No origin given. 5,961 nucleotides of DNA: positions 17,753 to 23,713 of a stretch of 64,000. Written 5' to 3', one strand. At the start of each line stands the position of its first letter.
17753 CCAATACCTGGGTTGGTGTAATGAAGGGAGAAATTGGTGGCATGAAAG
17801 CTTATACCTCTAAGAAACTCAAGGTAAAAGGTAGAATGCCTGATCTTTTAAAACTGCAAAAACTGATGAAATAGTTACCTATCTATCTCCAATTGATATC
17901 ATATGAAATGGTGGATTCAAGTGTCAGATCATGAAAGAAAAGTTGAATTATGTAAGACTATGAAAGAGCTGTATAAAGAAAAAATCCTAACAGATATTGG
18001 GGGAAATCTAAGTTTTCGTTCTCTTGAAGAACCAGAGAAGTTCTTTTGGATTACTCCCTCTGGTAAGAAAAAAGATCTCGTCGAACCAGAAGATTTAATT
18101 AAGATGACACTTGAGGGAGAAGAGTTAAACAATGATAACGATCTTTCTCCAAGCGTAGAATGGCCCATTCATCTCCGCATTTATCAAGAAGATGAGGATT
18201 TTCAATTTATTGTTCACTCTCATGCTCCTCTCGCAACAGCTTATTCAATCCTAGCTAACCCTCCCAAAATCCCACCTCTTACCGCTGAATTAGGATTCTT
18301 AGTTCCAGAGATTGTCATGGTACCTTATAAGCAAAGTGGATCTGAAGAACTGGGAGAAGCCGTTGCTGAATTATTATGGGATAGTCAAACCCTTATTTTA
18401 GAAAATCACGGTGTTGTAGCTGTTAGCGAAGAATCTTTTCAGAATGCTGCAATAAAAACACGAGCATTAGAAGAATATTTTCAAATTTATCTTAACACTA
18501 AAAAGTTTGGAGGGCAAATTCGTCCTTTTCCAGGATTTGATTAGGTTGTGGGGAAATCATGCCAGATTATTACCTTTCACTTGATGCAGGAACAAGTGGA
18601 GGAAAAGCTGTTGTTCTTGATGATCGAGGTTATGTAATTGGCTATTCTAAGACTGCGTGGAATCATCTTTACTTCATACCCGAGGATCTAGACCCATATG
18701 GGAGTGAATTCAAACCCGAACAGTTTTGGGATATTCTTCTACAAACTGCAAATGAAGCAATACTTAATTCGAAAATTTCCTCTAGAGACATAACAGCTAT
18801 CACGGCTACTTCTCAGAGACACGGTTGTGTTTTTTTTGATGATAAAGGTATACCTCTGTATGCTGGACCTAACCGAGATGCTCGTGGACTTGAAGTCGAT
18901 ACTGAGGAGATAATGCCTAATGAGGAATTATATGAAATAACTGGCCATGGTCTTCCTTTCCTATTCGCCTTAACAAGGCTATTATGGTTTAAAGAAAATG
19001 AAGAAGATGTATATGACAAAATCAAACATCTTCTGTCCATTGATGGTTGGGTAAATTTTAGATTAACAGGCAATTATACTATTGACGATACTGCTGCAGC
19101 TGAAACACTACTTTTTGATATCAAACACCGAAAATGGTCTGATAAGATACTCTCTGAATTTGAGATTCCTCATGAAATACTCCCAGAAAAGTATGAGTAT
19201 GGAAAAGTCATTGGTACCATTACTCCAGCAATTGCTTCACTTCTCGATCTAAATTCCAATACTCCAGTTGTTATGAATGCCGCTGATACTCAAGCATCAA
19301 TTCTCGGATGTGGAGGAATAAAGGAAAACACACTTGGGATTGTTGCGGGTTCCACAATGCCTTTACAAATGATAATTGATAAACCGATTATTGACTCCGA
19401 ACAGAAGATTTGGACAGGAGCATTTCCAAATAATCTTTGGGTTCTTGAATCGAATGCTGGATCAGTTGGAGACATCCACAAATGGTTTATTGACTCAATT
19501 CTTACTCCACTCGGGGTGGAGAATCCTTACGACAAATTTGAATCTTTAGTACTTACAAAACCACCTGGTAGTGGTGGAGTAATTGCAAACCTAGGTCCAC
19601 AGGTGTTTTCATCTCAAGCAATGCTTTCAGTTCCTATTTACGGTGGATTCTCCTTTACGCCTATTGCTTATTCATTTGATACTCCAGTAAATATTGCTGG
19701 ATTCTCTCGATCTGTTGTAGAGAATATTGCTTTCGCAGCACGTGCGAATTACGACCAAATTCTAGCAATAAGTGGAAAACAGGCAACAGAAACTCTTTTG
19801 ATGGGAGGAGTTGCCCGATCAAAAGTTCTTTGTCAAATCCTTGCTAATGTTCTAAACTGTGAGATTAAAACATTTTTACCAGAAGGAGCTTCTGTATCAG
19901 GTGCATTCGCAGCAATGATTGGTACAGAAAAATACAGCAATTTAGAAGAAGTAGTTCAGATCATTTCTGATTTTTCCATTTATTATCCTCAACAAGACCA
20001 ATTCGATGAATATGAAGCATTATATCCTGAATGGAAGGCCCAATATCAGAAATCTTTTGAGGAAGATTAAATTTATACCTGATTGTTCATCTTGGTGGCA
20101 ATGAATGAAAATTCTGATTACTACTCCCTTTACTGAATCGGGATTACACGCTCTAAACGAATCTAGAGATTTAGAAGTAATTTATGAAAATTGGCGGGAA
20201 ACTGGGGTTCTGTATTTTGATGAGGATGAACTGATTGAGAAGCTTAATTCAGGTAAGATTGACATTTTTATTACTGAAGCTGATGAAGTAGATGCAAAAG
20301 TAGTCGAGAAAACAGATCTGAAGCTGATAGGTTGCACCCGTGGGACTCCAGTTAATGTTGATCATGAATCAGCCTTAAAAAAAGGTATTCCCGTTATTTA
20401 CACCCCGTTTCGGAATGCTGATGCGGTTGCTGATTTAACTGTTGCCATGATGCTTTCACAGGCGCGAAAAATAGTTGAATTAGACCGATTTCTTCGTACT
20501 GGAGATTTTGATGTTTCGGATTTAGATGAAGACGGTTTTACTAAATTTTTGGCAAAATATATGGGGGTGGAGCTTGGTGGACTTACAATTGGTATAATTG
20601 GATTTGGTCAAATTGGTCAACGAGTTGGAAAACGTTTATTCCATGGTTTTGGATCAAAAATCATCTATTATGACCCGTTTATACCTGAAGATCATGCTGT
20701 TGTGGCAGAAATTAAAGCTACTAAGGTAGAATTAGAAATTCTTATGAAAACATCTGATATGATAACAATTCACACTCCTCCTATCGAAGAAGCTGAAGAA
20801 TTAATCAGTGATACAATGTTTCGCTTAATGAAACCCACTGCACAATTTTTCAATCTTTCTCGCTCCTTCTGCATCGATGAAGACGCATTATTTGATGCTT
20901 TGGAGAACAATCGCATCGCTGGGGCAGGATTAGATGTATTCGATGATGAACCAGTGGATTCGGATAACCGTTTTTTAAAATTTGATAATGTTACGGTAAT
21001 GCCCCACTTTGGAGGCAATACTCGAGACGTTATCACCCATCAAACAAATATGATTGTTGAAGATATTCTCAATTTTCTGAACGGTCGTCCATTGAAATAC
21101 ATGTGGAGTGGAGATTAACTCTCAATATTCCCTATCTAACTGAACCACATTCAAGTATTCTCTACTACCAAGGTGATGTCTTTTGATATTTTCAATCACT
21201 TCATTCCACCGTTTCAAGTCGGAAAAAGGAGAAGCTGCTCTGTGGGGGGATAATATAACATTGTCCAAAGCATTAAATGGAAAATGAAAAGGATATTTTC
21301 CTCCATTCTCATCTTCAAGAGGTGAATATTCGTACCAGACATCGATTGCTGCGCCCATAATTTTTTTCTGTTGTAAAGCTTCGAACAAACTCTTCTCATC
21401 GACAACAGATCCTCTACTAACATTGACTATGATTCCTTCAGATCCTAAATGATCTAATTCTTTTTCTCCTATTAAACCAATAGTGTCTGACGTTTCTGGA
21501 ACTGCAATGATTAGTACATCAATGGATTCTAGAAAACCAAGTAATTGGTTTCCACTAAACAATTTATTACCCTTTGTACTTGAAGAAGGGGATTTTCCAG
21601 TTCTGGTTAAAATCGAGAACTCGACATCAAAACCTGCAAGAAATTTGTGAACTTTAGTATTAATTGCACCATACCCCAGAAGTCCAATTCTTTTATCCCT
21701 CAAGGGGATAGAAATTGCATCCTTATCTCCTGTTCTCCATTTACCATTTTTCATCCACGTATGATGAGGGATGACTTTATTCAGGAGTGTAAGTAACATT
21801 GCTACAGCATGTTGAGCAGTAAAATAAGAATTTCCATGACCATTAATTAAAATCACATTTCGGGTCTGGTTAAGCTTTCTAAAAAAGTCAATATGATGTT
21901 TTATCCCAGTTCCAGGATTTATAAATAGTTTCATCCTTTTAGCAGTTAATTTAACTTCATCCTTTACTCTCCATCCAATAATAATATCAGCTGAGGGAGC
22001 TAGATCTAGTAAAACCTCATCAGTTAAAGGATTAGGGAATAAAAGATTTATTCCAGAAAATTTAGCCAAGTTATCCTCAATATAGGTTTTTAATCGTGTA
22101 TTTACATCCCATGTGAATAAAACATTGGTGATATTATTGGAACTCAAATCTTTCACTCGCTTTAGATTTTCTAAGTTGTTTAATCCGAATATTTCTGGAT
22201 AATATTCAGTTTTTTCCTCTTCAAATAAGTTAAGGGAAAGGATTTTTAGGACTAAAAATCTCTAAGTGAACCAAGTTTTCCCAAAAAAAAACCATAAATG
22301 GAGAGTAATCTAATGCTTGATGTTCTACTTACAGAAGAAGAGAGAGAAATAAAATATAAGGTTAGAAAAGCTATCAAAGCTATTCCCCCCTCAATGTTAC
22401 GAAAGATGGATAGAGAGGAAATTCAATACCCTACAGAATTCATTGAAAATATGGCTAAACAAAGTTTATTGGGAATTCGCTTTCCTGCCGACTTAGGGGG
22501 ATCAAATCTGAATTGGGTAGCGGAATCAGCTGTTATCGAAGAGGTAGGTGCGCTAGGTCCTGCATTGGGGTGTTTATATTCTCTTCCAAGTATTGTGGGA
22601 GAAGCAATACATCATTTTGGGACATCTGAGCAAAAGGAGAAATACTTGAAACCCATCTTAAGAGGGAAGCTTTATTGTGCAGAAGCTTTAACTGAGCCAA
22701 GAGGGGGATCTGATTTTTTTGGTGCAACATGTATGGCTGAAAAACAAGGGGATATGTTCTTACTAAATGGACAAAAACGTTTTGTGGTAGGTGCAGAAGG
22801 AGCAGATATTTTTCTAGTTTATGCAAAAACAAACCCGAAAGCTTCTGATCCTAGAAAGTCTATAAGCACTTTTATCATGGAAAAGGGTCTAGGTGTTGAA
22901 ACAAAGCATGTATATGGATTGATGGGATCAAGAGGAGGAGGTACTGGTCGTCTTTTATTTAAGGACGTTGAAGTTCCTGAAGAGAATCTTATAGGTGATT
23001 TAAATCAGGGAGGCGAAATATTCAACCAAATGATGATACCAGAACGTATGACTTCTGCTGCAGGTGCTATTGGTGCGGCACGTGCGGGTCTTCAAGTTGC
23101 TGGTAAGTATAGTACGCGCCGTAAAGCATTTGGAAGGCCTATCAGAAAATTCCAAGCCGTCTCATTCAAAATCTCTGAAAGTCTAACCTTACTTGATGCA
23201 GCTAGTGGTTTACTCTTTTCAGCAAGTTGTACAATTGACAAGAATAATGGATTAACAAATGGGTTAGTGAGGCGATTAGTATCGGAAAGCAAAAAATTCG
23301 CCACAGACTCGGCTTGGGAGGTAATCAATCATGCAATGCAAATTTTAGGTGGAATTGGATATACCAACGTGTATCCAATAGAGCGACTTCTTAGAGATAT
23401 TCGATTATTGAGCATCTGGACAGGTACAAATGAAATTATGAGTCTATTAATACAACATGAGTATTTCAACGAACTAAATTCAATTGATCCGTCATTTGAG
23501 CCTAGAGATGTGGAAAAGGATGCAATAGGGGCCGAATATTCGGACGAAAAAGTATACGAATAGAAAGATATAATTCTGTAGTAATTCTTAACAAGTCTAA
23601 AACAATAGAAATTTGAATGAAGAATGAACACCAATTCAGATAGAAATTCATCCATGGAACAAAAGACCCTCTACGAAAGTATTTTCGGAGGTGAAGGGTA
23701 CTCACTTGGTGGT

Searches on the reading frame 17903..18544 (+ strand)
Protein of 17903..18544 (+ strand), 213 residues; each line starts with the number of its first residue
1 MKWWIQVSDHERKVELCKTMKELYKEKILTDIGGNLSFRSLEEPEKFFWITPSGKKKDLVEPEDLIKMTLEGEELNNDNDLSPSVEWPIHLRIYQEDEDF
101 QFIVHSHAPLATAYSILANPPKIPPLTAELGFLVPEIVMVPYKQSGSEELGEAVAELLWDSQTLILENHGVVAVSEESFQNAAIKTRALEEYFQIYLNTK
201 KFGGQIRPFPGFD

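Call 55: search_protein_families(library=pfam, proteins=[window:17903-18544:+], max_evalue=0.00001)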
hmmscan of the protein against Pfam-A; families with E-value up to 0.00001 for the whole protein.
window:17903-18544:+ (213 aa): 1 family
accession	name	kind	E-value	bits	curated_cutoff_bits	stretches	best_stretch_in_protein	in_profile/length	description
PF00596.27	Aldolase_II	-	1.5e-43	149.2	22.2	1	15-197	2-183/183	Class II Aldolase and Adducin N-terminal domain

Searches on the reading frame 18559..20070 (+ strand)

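Call 55: search_protein_families(library=pfam, proteins=[window:18559-20070:+], max_evalue=0.00001)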
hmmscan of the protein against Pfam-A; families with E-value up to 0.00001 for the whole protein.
window:18559-20070:+ (503 aa): 2 families
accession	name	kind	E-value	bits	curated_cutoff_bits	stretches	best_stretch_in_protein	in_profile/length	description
PF00370.27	FGGY_N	-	1.2e-47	163.1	28.8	1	4-250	1-245/245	FGGY family of carbohydrate kinases, N-terminal domain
PF02782.22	FGGY_C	-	1.1e-10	42.1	27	1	269-449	11-190/198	FGGY family of carbohydrate kinases, C-terminal domain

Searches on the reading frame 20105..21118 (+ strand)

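Call 55: search_protein_families(library=pfam, proteins=[window:20105-21118:+], max_evalue=0.00001)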
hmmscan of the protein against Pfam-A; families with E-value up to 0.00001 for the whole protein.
window:20105-21118:+ (337 aa): 2 families
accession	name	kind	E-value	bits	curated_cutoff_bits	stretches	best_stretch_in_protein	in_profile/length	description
PF02826.25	2-Hacid_dh_C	-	2.8e-50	170.6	25.1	1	113-303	1-178/178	D-isomer specific 2-hydroxyacid dehydrogenase, NAD binding domain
PF00389.36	2-Hacid_dh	-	3e-12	46.8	24.6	1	3-331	1-130/134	D-isomer specific 2-hydroxyacid dehydrogenase, catalytic domain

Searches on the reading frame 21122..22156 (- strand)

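Call 55: search_protein_families(library=pfam, proteins=[window:21122-22156:-], max_evalue=0.00001)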
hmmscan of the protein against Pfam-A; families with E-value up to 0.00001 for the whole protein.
window:21122-22156:- (344 aa): 1 family
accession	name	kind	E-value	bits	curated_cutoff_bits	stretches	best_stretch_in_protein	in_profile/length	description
PF02826.25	2-Hacid_dh_C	-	1.8e-38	132.1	25.1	1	118-307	1-178/178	D-isomer specific 2-hydroxyacid dehydrogenase, NAD binding domain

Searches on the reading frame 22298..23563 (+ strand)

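Call 55: search_protein_families(library=pfam, proteins=[window:22298-23563:+], max_evalue=0.00001)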
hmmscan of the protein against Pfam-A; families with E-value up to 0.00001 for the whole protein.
window:22298-23563:+ (421 aa): 4 families
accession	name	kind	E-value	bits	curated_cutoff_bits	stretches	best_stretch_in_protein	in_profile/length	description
PF00441.29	Acyl-CoA_dh_1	-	1.6e-31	109.9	22.4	1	236-387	1-147/150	Acyl-CoA dehydrogenase, C-terminal domain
PF02771.21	Acyl-CoA_dh_N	-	4.4e-23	82.3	22.9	1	12-124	1-113/113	Acyl-CoA dehydrogenase, N-terminal domain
PF02770.24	Acyl-CoA_dh_M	-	1.8e-15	57.3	33.3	1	129-224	2-97/97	Acyl-CoA dehydrogenase, middle domain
PF08028.16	Acyl-CoA_dh_2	-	3.2e-15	57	22.7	1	252-378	2-133/134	Acyl-CoA dehydrogenase, C-terminal domain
